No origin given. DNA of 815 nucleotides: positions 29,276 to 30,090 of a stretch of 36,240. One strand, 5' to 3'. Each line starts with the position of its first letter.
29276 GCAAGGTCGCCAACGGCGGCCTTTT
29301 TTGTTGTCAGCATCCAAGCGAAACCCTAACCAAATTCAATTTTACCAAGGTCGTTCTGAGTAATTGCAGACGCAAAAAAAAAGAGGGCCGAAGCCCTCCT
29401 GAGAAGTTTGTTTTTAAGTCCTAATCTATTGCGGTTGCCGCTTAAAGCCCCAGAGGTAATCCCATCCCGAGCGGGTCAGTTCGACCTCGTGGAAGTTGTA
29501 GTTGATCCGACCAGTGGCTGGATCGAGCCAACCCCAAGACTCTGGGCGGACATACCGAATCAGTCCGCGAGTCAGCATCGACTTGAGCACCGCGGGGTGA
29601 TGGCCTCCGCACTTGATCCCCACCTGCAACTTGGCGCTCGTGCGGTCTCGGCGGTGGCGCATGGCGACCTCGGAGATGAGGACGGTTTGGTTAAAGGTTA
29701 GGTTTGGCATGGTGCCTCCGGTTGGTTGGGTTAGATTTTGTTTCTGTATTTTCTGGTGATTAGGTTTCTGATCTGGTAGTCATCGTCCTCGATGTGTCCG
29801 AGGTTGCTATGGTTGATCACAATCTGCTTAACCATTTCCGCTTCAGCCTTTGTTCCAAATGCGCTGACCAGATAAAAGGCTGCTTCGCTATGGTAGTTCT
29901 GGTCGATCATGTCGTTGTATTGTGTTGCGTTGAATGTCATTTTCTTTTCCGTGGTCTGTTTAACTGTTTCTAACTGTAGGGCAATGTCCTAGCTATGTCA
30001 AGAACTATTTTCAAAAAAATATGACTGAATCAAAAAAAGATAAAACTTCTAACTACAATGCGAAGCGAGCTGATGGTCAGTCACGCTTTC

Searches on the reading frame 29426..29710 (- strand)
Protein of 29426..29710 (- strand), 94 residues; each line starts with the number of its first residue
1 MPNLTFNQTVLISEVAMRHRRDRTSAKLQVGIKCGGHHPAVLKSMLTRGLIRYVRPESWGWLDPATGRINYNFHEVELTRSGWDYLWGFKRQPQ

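Call 10: search_protein_families(library=pfam, max_evalue=0.01, proteins=[window:29426-29710:-])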
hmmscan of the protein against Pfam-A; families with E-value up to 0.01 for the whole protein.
window:29426-29710:- (94 aa): 0 families

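Call 11: search_protein_families(library=phrogs, max_evalue=0.01, proteins=[window:29426-29710:-])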
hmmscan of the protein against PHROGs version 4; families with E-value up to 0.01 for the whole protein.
window:29426-29710:- (94 aa): 0 families

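Call 31: find_related_loci(query=window:29426-29710:-, collection=viral_contigs, flank=4000)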
Query window:29426-29710:- (94 aa) in viral_contigs; peptide patterns used: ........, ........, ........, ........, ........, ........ (x = any residue, [..] = any of these).
14 stretches matched a pattern; 4 encode a relative of the query (tblastn E <= 1e-3); 4 distinct loci.
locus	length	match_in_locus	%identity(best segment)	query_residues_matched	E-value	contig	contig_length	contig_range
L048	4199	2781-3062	100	1-94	5e-64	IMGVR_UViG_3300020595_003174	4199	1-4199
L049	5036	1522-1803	100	1-94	5e-64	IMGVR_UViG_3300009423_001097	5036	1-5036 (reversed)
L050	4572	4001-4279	77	1-93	2e-48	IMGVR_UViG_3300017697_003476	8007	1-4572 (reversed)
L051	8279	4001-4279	77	1-93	2e-48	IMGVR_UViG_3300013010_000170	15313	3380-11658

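Call 60: search_protein_families(library=ncbifam, max_evalue=1, proteins=[window:29426-29710:-])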
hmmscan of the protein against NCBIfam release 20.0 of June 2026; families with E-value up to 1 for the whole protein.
window:29426-29710:- (94 aa): 1 family
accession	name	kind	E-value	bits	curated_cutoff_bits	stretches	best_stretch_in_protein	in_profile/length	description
TIGR02495.1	NrdG2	equivalog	0.018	14.4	131.15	1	26-54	89-117/193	anaerobic ribonucleoside-triphosphate reductase activating protein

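Call 78: search_solved_structures(query=window:29426-29710:-, max_evalue=1)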
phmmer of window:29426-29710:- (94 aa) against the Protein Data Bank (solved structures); distinct sequences matched with E-value up to 1: 0.

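Call 85: search_protein_families(library=pfam, max_evalue=0.01, proteins=[L051:4343-4969:+])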
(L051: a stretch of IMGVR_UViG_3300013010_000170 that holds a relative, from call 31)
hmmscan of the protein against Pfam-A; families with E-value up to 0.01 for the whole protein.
L051:4343-4969:+ (208 aa): 1 family
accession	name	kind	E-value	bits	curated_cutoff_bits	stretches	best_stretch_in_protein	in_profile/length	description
PF25680.1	Mom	-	1.1e-06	28.9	27.1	1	58-172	2-128/202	Mom protein family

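Call 97: search_dna_similar(query=window:29426-29710:-, collection=phages, mode=protein, max_evalue=0.001, max_rows=15)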
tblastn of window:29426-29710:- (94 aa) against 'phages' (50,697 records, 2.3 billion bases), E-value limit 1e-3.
No match.

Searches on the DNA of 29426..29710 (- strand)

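Call 71: search_rna_families(sources=[L051, L056, L046], threshold=gathering)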
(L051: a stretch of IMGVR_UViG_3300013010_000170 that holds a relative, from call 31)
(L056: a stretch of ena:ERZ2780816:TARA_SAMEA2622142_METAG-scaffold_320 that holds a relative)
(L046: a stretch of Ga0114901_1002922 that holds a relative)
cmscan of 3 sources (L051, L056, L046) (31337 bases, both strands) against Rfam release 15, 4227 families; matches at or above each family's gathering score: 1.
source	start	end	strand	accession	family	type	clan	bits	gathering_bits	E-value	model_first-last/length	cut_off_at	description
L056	11467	11524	-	RF00005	tRNA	Gene; tRNA;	CL00001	38.4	29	7.4e-05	1-71/71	no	tRNA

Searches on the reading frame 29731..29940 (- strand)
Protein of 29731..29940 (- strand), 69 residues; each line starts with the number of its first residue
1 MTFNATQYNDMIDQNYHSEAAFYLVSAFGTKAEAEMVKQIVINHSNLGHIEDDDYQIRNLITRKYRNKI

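Call 10: search_protein_families(library=pfam, max_evalue=0.01, proteins=[window:29731-29940:-])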
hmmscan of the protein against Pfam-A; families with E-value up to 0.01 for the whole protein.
window:29731-29940:- (69 aa): 0 families

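Call 11: search_protein_families(library=phrogs, max_evalue=0.01, proteins=[window:29731-29940:-])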
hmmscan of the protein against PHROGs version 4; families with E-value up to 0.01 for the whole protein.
window:29731-29940:- (69 aa): 0 families

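Call 32: find_related_loci(query=window:29731-29940:-, collection=viral_contigs, flank=4000)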
Query window:29731-29940:- (69 aa) in viral_contigs; peptide patterns used: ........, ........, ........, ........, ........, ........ (x = any residue, [..] = any of these).
11 stretches matched a pattern; 2 encode a relative of the query (tblastn E <= 1e-3); 2 distinct loci.
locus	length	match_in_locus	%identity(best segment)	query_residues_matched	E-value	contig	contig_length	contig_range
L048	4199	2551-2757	100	1-69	1e-45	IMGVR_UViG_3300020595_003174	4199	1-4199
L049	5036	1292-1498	100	1-69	1e-45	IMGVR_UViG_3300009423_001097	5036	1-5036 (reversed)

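Call 60: search_protein_families(library=ncbifam, max_evalue=1, proteins=[window:29731-29940:-])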
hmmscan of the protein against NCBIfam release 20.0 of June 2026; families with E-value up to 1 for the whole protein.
window:29731-29940:- (69 aa): 0 families

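Call 81: search_solved_structures(query=window:29731-29940:-, max_evalue=1)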
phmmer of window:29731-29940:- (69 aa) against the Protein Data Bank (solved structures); distinct sequences matched with E-value up to 1: 0.
